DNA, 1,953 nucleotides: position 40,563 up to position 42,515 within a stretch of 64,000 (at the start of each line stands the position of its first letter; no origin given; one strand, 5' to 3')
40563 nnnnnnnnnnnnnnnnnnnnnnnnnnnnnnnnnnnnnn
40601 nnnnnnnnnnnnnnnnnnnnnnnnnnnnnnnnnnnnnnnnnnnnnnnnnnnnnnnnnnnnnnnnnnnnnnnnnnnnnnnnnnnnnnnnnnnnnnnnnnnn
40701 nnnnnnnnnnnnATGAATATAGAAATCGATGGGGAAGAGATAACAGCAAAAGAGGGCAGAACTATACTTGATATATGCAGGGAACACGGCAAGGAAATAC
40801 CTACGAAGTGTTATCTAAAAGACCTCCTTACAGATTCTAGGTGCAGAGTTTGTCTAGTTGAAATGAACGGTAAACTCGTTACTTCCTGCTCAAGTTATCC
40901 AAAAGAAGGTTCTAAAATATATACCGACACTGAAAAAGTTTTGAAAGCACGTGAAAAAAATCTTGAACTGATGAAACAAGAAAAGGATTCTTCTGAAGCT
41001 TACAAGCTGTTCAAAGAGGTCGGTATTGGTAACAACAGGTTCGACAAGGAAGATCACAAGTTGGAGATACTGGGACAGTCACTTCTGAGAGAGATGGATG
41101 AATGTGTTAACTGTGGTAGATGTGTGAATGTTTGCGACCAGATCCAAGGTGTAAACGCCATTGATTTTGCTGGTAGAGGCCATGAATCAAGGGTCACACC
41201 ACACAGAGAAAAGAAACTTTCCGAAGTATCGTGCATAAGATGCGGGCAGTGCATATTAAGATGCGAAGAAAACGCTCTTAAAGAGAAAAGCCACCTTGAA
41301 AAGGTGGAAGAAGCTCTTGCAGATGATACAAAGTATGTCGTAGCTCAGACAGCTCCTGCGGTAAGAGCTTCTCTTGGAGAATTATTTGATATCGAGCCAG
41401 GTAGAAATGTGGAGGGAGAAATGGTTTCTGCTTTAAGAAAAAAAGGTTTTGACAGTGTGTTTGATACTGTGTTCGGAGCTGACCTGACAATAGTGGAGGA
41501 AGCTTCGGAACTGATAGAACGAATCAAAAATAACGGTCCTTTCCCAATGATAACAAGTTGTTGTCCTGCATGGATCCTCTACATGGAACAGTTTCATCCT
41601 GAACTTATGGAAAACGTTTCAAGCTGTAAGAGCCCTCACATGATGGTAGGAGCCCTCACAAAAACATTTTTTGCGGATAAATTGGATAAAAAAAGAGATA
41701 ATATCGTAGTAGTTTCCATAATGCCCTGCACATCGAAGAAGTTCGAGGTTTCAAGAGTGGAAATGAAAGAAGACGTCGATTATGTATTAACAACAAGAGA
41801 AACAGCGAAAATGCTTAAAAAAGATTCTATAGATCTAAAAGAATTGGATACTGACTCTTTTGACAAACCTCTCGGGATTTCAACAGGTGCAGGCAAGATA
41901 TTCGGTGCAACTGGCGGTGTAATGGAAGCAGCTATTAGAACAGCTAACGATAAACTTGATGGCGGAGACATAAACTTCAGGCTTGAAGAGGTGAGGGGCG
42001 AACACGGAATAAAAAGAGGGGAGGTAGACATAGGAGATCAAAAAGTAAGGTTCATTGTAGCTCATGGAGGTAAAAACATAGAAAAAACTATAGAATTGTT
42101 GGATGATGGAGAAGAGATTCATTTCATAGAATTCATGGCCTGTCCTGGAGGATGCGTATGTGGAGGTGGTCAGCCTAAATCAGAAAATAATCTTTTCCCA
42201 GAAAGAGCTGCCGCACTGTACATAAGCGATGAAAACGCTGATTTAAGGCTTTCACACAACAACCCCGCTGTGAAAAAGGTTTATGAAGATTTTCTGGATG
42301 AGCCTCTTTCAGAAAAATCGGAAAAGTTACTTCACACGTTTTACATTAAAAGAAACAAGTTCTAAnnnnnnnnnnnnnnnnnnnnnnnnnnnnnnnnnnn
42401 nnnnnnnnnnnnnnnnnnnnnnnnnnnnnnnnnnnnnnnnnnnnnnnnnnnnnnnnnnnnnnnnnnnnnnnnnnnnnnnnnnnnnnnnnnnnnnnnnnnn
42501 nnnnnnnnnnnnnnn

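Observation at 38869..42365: Bacterial-style three-subunit [FeFe]-hydrogenase operon with a minimal HydB and a TM1266-like regulator, embedded in an archaeal gene context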

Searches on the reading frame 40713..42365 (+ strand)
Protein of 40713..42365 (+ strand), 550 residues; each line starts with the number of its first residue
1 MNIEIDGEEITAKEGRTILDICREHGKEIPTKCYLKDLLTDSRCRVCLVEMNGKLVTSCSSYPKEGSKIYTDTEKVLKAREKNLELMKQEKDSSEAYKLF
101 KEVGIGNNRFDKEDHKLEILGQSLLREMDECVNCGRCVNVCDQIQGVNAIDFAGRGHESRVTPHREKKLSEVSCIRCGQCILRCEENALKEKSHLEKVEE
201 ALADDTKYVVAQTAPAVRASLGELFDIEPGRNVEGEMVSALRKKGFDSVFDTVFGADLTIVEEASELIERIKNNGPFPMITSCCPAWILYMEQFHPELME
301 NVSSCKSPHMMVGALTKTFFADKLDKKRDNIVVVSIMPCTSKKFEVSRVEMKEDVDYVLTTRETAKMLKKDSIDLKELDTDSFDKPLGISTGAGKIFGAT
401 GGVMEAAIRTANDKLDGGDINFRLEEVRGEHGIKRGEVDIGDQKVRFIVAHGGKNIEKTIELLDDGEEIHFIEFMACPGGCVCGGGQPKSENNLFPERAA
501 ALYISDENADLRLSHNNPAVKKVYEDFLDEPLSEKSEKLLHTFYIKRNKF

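Call 4: search_protein_families(library=pfam, proteins=[window:40713-42365:+], max_evalue=0.01)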
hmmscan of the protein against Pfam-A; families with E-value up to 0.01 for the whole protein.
window:40713-42365:+ (550 aa): 13 families
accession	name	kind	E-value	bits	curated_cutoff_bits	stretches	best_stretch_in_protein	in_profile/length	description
PF02906.19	Fe_hyd_lg_C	-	2e-91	306.4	22.1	1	207-485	1-245/245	Iron only hydrogenase large subunit, C-terminal domain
PF02256.22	Fe_hyd_SSU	-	3.9e-20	72.1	24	1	497-547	6-56/56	Iron hydrogenase small subunit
PF13510.11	Fer2_4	-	7.5e-13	48.8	22.8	1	2-73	5-81/82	2Fe-2S iron-sulfur cluster binding domain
PF14697.11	Fer4_21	-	1.9e-07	31.5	35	1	129-157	6-33/59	4Fe-4S dicluster domain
PF12838.12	Fer4_7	-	8.5e-07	29.8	27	1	131-188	2-52/52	4Fe-4S dicluster domain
PF22117.2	Fer4_Nqo3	-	1.1e-06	29.1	27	1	125-170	5-50/67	NADH-quinone oxidoreductase subunit 3, ferredoxin-like domain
PF13187.11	Fer4_9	-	3.7e-05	24.1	27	1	130-188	1-51/52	4Fe-4S dicluster domain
PF00037.32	Fer4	-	6.3e-05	23.1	21.1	1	173-190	7-24/24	4Fe-4S binding domain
PF13237.11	Fer4_10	-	0.00015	22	25.5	1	126-184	4-52/53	4Fe-4S dicluster domain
PF13484.11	Fer4_16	-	0.00027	22.1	30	0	174-197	2-26/66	4Fe-4S double cluster binding domain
PF13746.11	Fer4_18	-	0.00037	21.1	27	0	120-142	50-72/114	4Fe-4S dicluster domain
PF17179.9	Fer4_22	-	0.00058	21.1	27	0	115-142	67-92/95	4Fe-4S dicluster domain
PF13183.11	Fer4_8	-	0.00099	20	27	0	127-187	1-67/68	4Fe-4S dicluster domain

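Call 5: search_protein_families(library=ncbifam, proteins=[window:40713-42365:+], max_evalue=0.01)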
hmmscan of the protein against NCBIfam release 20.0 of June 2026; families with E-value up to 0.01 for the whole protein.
window:40713-42365:+ (550 aa): 34 families (the best 25 are shown)
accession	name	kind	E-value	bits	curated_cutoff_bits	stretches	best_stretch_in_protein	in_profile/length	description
NF040763.1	FeFe_hydrog_A6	exception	9.2e-204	678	765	1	1-547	1-571/571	NADH-dependent [FeFe] hydrogenase, group A6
NF040762.1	Hydr_FeFe_Clost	exception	7.7e-156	520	900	1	2-544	2-571/572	ferredoxin hydrogenase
TIGR02512.1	FeFe_hydrog_A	subfamily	7.9e-143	475.8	405.95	1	124-489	2-374/375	[FeFe] hydrogenase, group A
TIGR04105.1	FeFe_hydrog_B1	subfamily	1.2e-56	192.3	450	2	128-435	141-428/462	monomeric [FeFe] hydrogenase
NF005745.0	PRK07569.1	equivalog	1.6e-32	112.7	333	1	3-194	6-212/238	bidirectional hydrogenase complex protein HoxU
TIGR01973.1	NuoG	equivalog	5.7e-22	78.3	470.05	2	3-86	1-86/606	NADH-quinone oxidoreductase subunit NuoG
NF006305.0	PRK08493.1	equivalog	2.4e-19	68.9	591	1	1-83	2-84/819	NADH-quinone oxidoreductase subunit G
NF009454.0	PRK12814.1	equivalog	5e-14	51.6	916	1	2-88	5-93/657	putative NADPH-dependent glutamate synthase small subunit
NF005895.0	PRK07860.1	equivalog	3.3e-08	32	802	2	2-86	19-107/811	NADH-quinone oxidoreductase subunit G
TIGR02912.1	sulfite_red_C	equivalog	1.5e-05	24.2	324.1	1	104-192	143-221/314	sulfite reductase subunit C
TIGR04395.1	cutC_activ_rSAM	equivalog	2.1e-05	24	360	1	125-253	50-166/309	choline TMA-lyase-activating enzyme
TIGR01971.1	NuoI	subfamily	3.7e-05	23.3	113.05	1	127-200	40-109/121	NADH-quinone oxidoreductase, chain I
NF006221.0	PRK08348.1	subfamily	4.5e-05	23.2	124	1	124-214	39-118/136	NADH-plastoquinone oxidoreductase subunit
NF005503.0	PRK07118.1-2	equivalog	4.5e-05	22.8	252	1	127-194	165-234/292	RnfABCDGE type electron transport complex subunit B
TIGR02494.1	PFLE_PFLC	subfamily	6.2e-05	22.4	174.35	1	124-203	43-111/293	glycyl-radical enzyme activating protein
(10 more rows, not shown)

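Call 10: find_homologous_proteins(query=window:40713-42365:+, max_evalue=1e-30)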
Query window:40713-42365:+ (550 aa): 8000 proteins with E <= 1e-30 among 8000 candidates; the best 120 are listed.
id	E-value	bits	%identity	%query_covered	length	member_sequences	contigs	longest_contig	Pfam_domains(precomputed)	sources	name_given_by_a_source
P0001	0.0e+0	1247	100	100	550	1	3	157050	PF14697.12,PF13510.12,PF02906.20,PF02256.23,PF12838.13,PF22117.3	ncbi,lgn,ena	-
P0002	0.0e+0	1084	85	100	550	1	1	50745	PF14697.12,PF13510.12,PF02906.20,PF02256.23,PF12838.13,PF22117.3,PF13187.12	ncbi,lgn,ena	-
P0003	3.5e-282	955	74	100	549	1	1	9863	PF14697.12,PF13510.12,PF02906.20,PF02256.23,PF00037.33,PF12838.13,PF22117.3,PF13187.12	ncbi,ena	-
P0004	5.6e-257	872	68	100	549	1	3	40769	PF14697.12,PF13510.12,PF02906.20,PF02256.23,PF12838.13,PF22117.3,PF13183.12,PF13187.12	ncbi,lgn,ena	-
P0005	3.3e-238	810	63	100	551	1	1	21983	PF14697.12,PF13510.12,PF02906.20,PF02256.23,PF00037.33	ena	-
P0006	3.8e-194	664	54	100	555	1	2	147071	PF14697.12,PF13510.12,PF02906.20,PF02256.23,PF12837.13,PF00037.33,PF13484.12,PF12838.13,PF22117.3,PF13237.12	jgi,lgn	-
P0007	5.5e-194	664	55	100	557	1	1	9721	PF13510.12,PF02906.20,PF00111.33,PF02256.23,PF00037.33,PF13484.12,PF12838.13,PF22117.3,PF25160.2,PF13237.12,PF13187.12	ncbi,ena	-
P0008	1.2e-193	663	54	100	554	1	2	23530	PF14697.12,PF13510.12,PF02906.20,PF02256.23,PF12837.13,PF00037.33,PF13484.12,PF12838.13,PF22117.3,PF13237.12,PF13187.12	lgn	-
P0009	7.9e-193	660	54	100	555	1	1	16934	PF14697.12,PF13510.12,PF02906.20,PF02256.23,PF00037.33,PF13484.12,PF12838.13,PF22117.3,PF13237.12,PF13187.12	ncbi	ncbi:[FeFe] hydrogenase, group A [Nanoarchaeota archaeon]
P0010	2.5e-192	658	54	100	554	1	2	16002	PF14697.12,PF02256.23,PF12837.13,PF13484.12,PF12838.13,PF22117.3,PF13510.12,PF02906.20,PF12797.13,PF00037.33,PF13237.12,PF13187.12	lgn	-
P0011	4.3e-192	658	54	100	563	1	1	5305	PF14697.12,PF00111.33,PF02256.23,PF12837.13,PF13484.12,PF12838.13,PF22117.3,PF13510.12,PF02906.20,PF00037.33,PF13237.12,PF13187.12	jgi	jgi:NADP-reducing hydrogenase subunit HndD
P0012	2.7e-190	652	54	100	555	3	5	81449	PF13510.12,PF02906.20,PF00111.33,PF02256.23,PF12837.13,PF00037.33,PF13484.12,PF12838.13,PF22117.3,PF13237.12,PF13187.12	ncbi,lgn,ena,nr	ncbi:iron hydrogenase small subunit [Candidatus Woesearchaeota archaeon]|nr:iron hydrogenase small s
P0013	9.4e-190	650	53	100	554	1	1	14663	PF14697.12,PF02256.23,PF12837.13,PF13484.12,PF12838.13,PF22117.3,PF13510.12,PF02906.20,PF00037.33,PF13237.12,PF13183.12,PF13187.12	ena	-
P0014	2.5e-189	648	53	100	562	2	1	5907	PF14697.12,PF13510.12,PF02906.20,PF02256.23,PF12837.13,PF00037.33,PF13484.12,PF12838.13,PF22117.3,PF13237.12,PF13187.12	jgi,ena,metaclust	metaclust:\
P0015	2.6e-189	648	54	100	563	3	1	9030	PF13510.12,PF02906.20,PF02256.23,PF12837.13,PF00037.33,PF13484.12,PF12838.13,PF22117.3,PF13237.12,PF13183.12,PF13187.12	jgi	jgi:NADP-reducing hydrogenase subunit HndD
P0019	4.6e-188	644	52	100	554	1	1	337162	PF14697.12,PF13510.12,PF02906.20,PF02256.23,PF12837.13,PF00037.33,PF13484.12,PF12838.13,PF22117.3,PF13237.12,PF13187.12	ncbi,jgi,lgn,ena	ncbi:MAG: [FeFe] hydrogenase, group A [Candidatus Micrarchaeia archaeon]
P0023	2.4e-186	639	54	100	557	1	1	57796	PF14697.12,PF13510.12,PF02906.20,PF02256.23,PF12837.13,PF00037.33,PF13484.12,PF12838.13,PF22117.3,PF13237.12,PF13187.12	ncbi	ncbi:MAG: NADH-dependent [FeFe] hydrogenase, group A6 [Pseudomonadota bacterium]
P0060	1.8e-182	626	52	100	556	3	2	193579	PF14697.12,PF13510.12,PF02906.20,PF00111.33,PF02256.23,PF00037.33,PF13484.12,PF12838.13,PF22117.3,PF13237.12,PF13187.12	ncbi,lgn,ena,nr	ncbi:MAG: [FeFe] hydrogenase, group A [Desulfuromonadales bacterium]|nr:[FeFe] hydrogenase, group A 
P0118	1.3e-176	606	52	100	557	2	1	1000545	PF14697.12,PF00111.33,PF02256.23,PF13484.12,PF12838.13,PF22117.3,PF13510.12,PF02906.20,PF00037.33,PF25160.2,PF13237.12,PF13187.12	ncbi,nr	ncbi:ferredoxin [Candidatus Woesearchaeota archaeon B3_Woes]|nr:MAG: ferredoxin [Candidatus Woesearc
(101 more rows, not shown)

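Call 11: find_related_loci(query=window:40713-42365:+, collection=genome_contigs, flank=10000)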
Query window:40713-42365:+ (550 aa) in genome_contigs; peptide patterns used: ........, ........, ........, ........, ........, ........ (x = any residue, [..] = any of these).
32 stretches matched a pattern, but none encodes a relative of the query by tblastn (E <= 1e-3).

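Call 12: find_encoding_contigs(protein=P0001, flank=10000, max_places=4)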
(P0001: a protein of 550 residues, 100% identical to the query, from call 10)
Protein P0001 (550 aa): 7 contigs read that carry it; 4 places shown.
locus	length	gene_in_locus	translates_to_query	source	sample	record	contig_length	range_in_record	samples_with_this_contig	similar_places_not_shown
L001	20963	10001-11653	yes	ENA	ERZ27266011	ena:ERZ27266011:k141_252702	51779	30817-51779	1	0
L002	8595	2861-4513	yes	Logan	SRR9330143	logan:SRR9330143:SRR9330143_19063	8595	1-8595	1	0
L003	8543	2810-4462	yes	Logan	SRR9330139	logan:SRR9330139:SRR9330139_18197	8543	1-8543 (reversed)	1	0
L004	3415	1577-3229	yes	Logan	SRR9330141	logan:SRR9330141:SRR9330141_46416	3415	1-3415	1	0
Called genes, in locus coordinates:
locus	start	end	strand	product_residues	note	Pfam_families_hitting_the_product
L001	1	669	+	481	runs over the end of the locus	PF00587:tRNA-synt_2b, PF03129:HGTP_anticodon, PF09180:ProRS-C_1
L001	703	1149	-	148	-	-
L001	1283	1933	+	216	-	PF00227:Proteasome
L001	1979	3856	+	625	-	PF17214:KH_TffA, PF23023:Anti-Pycsar_Apyc1, PF00753:Lactamase_B, PF16661:Lactamase_B_6, PF12706:Lactamase_B_2, PF10996:Beta-Casp, PF07521:RMMBL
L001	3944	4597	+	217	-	-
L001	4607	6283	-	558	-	PF03485:Arg_tRNA_synt_N, PF00750:tRNA-synt_1d, PF01406:tRNA-synt_1e (faint), PF05746:DALR_1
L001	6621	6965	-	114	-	PF04472:SepF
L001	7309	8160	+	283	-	PF01261:AP_endonuc_2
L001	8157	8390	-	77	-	-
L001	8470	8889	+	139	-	PF01257:2Fe-2S_thioredx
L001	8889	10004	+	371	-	PF01512:Complex1_51K, PF10589:NADH_4Fe-4S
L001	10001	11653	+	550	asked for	PF13510:Fer2_4, PF22117:Fer4_Nqo3 (weak), PF12838:Fer4_7 (weak), PF14697:Fer4_21 (faint), PF02906:Fe_hyd_lg_C, PF02256:Fe_hyd_SSU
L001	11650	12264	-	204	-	-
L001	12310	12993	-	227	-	PF01255:Prenyltransf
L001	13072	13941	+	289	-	-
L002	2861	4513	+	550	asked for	PF13510:Fer2_4, PF22117:Fer4_Nqo3 (weak), PF12838:Fer4_7 (weak), PF14697:Fer4_21 (faint), PF02906:Fe_hyd_lg_C, PF02256:Fe_hyd_SSU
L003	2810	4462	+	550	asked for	PF13510:Fer2_4, PF22117:Fer4_Nqo3 (weak), PF12838:Fer4_7 (weak), PF14697:Fer4_21 (faint), PF02906:Fe_hyd_lg_C, PF02256:Fe_hyd_SSU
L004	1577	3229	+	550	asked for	PF13510:Fer2_4, PF22117:Fer4_Nqo3 (weak), PF12838:Fer4_7 (weak), PF14697:Fer4_21 (faint), PF02906:Fe_hyd_lg_C, PF02256:Fe_hyd_SSU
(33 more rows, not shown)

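Call 13: find_encoding_contigs(protein=P0002, flank=10000, max_places=3)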
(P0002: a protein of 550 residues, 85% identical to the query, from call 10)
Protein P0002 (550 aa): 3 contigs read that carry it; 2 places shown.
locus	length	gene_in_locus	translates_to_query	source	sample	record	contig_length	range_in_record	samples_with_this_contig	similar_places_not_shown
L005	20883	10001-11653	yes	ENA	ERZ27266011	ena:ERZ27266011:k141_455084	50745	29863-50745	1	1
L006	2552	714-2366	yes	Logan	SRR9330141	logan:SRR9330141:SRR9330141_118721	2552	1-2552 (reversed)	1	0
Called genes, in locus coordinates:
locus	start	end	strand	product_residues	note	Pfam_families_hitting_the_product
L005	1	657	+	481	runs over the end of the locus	PF00587:tRNA-synt_2b, PF03129:HGTP_anticodon, PF09180:ProRS-C_1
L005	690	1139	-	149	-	-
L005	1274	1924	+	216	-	PF00227:Proteasome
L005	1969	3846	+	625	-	PF17214:KH_TffA, PF23023:Anti-Pycsar_Apyc1, PF00753:Lactamase_B, PF16661:Lactamase_B_6, PF12706:Lactamase_B_2, PF10996:Beta-Casp, PF07521:RMMBL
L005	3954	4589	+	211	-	-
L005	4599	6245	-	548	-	PF03485:Arg_tRNA_synt_N, PF00750:tRNA-synt_1d, PF05746:DALR_1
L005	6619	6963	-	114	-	PF04472:SepF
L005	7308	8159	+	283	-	PF01261:AP_endonuc_2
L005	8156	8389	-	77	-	-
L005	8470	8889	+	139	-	PF01257:2Fe-2S_thioredx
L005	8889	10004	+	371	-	PF01512:Complex1_51K, PF10589:NADH_4Fe-4S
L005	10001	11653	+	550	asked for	PF13510:Fer2_4, PF13187:Fer4_9 (faint), PF22117:Fer4_Nqo3 (weak), PF12838:Fer4_7 (weak), PF14697:Fer4_21 (faint), PF02906:Fe_hyd_lg_C, PF02256:Fe_hyd_SSU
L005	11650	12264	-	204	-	-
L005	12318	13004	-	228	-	PF01255:Prenyltransf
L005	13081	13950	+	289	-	-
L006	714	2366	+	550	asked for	PF13510:Fer2_4, PF13187:Fer4_9 (faint), PF22117:Fer4_Nqo3 (weak), PF12838:Fer4_7 (weak), PF14697:Fer4_21 (faint), PF02906:Fe_hyd_lg_C, PF02256:Fe_hyd_SSU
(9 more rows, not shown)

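Call 14: find_encoding_contigs(protein=P0004, flank=10000, max_places=3)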
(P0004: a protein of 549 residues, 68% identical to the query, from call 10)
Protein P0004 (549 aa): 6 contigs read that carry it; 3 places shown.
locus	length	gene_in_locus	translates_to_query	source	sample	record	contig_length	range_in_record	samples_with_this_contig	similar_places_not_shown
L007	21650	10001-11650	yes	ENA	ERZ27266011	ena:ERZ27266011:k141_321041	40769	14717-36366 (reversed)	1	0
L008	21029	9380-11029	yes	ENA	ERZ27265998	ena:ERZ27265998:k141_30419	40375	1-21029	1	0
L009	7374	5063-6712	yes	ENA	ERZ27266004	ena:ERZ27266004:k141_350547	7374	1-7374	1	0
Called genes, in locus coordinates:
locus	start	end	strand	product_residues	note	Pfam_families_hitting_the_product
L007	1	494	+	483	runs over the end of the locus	PF00587:tRNA-synt_2b, PF03129:HGTP_anticodon, PF09180:ProRS-C_1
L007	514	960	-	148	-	-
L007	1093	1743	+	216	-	PF00227:Proteasome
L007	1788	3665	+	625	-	PF17214:KH_TffA, PF07650:KH_2 (faint), PF23023:Anti-Pycsar_Apyc1, PF00753:Lactamase_B, PF16661:Lactamase_B_6, PF12706:Lactamase_B_2, PF10996:Beta-Casp, PF07521:RMMBL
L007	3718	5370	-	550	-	PF03485:Arg_tRNA_synt_N, PF00750:tRNA-synt_1d, PF05746:DALR_1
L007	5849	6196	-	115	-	PF04472:SepF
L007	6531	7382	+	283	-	PF01261:AP_endonuc_2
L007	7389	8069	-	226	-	PF01255:Prenyltransf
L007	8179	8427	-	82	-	-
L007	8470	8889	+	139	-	PF01257:2Fe-2S_thioredx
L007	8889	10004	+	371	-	PF01512:Complex1_51K, PF10589:NADH_4Fe-4S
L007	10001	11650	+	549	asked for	PF13510:Fer2_4, PF13183:Fer4_8 (faint), PF22117:Fer4_Nqo3 (weak), PF12838:Fer4_7 (weak), PF13187:Fer4_9 (weak), PF14697:Fer4_21 (faint), PF02906:Fe_hyd_lg_C, PF02256:Fe_hyd_SSU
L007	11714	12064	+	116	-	PF07883:Cupin_2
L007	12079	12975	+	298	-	PF17125:Methyltr_RsmF_N (weak), PF22458:RsmF-B_ferredox (weak), PF01189:Methyltr_RsmB-F, PF01728:FtsJ, PF13847:Methyltransf_31 (weak)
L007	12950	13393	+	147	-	-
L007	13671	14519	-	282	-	-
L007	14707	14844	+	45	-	-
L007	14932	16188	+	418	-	PF02812:ELFV_dehydrog_N, PF00208:ELFV_dehydrog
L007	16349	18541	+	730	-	PF00009:GTP_EFTU, PF22042:EF-G_D2, PF03144:GTP_EFTU_D2, PF14492:EFG_III, PF03764:EFG_IV, PF00679:EFG_C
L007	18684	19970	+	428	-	PF00009:GTP_EFTU, PF01926:MMR_HSR1 (faint), PF03144:GTP_EFTU_D2, PF03143:GTP_EFTU_D3, PF22594:GTP-eEF1A_C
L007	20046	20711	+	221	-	-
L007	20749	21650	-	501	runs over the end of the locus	PF04055:Radical_SAM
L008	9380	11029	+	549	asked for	PF13510:Fer2_4, PF13183:Fer4_8 (faint), PF22117:Fer4_Nqo3 (weak), PF12838:Fer4_7 (weak), PF13187:Fer4_9 (weak), PF14697:Fer4_21 (faint), PF02906:Fe_hyd_lg_C, PF02256:Fe_hyd_SSU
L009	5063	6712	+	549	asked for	PF13510:Fer2_4, PF13183:Fer4_8 (faint), PF22117:Fer4_Nqo3 (weak), PF12838:Fer4_7 (weak), PF13187:Fer4_9 (weak), PF14697:Fer4_21 (faint), PF02906:Fe_hyd_lg_C, PF02256:Fe_hyd_SSU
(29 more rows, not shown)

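Call 17: find_encoding_contigs(protein=P0118, flank=8000, max_places=1)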
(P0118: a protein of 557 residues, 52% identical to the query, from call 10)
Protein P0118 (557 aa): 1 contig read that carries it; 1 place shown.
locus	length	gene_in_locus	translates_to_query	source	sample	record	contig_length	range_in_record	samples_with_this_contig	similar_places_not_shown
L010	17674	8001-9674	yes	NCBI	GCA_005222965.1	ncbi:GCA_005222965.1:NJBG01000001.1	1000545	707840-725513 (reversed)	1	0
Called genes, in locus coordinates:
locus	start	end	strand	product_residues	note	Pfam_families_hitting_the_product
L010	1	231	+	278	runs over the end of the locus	-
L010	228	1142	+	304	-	PF00215:OMPdecase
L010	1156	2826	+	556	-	PF01180:DHO_dh, PF01207:Dus, PF00970:FAD_binding_6 (weak), PF10418:DHODB_Fe-S_bind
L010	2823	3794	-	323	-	PF00294:PfkB, PF08543:Phos_pyr_kin (weak)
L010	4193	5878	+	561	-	PF04055:Radical_SAM, PF16199:Radical_SAM_C, PF00583:Acetyltransf_1 (weak), PF13673:Acetyltransf_10 (weak)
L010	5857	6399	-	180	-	-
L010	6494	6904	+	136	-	PF01257:2Fe-2S_thioredx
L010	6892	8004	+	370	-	PF01512:Complex1_51K, PF10531:SLBB (weak), PF10589:NADH_4Fe-4S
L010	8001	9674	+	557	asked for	PF00111:Fer2 (weak), PF13510:Fer2_4, PF12838:Fer4_7 (weak), PF13187:Fer4_9 (weak), PF14697:Fer4_21 (weak), PF22117:Fer4_Nqo3 (weak), PF02906:Fe_hyd_lg_C, PF02256:Fe_hyd_SSU, +4 more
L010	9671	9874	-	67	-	PF01194:RNA_pol_N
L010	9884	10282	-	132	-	PF00380:Ribosomal_S9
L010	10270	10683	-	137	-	PF00572:Ribosomal_L13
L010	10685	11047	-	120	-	PF17135:Ribosomal_L18 (weak), PF00828:Ribosomal_L27A (weak)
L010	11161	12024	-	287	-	PF01193:RNA_pol_L, PF01000:RNA_pol_A_bac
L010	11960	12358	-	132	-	PF00411:Ribosomal_S11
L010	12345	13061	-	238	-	PF01479:S4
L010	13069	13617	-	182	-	PF00416:Ribosomal_S13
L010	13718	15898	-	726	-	PF00009:GTP_EFTU, PF22042:EF-G_D2, PF03144:GTP_EFTU_D2, PF14492:EFG_III, PF03764:EFG_IV, PF00679:EFG_C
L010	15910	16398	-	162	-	PF00334:NDK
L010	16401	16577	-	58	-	PF01246:Ribosomal_L24e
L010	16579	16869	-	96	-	PF01200:Ribosomal_S28e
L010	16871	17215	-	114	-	PF01248:Ribosomal_L7Ae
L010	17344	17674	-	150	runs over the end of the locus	PF02381:MraZ (weak)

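Call 18: find_encoding_contigs(protein=P0019, flank=8000, max_places=1)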
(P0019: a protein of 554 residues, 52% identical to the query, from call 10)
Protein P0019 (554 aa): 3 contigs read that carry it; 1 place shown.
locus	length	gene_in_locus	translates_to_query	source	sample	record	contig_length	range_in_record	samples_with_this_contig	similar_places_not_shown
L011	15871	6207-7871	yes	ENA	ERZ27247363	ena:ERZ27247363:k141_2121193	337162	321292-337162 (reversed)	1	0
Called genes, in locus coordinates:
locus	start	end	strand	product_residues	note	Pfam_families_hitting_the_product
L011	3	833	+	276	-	?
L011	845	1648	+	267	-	-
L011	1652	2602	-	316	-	PF03741:TerC, PF04332:DUF475, PF03741:TerC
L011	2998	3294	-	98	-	-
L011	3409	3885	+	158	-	PF13412:HTH_24, PF08279:HTH_11 (faint), PF12840:HTH_20 (weak), PF13404:HTH_AsnC-type (weak), PF01037:AsnC_trans_reg, PF22482:AsnC_trans_reg_3 (weak)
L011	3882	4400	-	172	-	-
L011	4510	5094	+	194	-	PF01257:2Fe-2S_thioredx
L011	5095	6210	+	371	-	PF01512:Complex1_51K, PF10531:SLBB (weak), PF10589:NADH_4Fe-4S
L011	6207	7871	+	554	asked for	PF13510:Fer2_4, PF12838:Fer4_7, PF13187:Fer4_9 (weak), PF13237:Fer4_10 (weak), PF14697:Fer4_21 (weak), PF22117:Fer4_Nqo3, PF02906:Fe_hyd_lg_C, PF02256:Fe_hyd_SSU, +3 more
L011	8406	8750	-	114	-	-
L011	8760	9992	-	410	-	PF12704:MacB_PCD, PF02687:FtsX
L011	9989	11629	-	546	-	PF07705:CARDB (faint)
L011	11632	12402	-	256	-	PF00005:ABC_tran, PF02463:SMC_N (faint), PF13304:AAA_21 (faint)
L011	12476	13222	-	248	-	PF02535:Zip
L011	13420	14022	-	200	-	PF00881:Nitroreductase, PF14512:TM1586_NiRdase (faint)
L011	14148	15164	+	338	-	PF03144:GTP_EFTU_D2 (weak)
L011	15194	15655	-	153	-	PF21711:DCTN5 (faint), PF25084:LbH_EIF2B, PF25087:GMPPB_C (faint), PF25084:LbH_EIF2B (weak), PF00132:Hexapep, PF14602:Hexapep_2 (weak)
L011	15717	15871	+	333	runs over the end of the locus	PF01008:IF-2B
